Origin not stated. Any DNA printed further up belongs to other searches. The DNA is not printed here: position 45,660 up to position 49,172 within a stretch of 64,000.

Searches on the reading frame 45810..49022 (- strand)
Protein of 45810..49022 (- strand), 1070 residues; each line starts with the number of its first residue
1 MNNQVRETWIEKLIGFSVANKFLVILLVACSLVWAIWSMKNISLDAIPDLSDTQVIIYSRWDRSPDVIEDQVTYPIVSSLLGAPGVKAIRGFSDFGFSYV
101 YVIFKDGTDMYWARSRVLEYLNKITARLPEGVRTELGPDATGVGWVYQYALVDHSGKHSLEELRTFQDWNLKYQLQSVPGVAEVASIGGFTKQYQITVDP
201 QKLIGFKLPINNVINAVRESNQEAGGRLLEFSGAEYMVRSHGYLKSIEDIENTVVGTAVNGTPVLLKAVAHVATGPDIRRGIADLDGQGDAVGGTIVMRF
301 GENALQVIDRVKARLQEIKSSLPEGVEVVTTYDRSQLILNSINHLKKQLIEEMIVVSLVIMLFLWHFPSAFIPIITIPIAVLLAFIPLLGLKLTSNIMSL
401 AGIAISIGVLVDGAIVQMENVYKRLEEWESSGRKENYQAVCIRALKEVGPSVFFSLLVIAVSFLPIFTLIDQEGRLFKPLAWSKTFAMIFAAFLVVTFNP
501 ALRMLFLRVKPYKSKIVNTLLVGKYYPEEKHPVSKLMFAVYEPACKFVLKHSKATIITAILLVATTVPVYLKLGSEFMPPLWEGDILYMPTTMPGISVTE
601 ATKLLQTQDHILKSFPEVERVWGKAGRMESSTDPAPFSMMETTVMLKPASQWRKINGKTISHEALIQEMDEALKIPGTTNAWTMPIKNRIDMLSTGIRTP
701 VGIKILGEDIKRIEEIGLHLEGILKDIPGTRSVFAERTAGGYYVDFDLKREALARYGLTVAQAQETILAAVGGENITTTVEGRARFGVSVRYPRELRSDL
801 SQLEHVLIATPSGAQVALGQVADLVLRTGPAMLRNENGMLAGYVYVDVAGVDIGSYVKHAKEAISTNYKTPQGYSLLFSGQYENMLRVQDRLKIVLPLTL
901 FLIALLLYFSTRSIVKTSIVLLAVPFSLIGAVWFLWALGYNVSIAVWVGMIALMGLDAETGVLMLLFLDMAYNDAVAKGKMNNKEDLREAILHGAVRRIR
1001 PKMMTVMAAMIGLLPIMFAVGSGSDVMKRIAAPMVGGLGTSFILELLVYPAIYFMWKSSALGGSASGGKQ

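Call 20: search_protein_families(library=pfam, proteins=[window:45810-49022:-], max_evalue=0.00001)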
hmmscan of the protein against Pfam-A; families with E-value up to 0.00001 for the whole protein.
window:45810-49022:- (1070 aa): 1 family
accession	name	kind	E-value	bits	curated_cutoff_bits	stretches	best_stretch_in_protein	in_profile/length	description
PF00873.25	ACR_tran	-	1.4e-219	731.9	28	1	14-1055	2-1019/1021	AcrB/AcrD/AcrF family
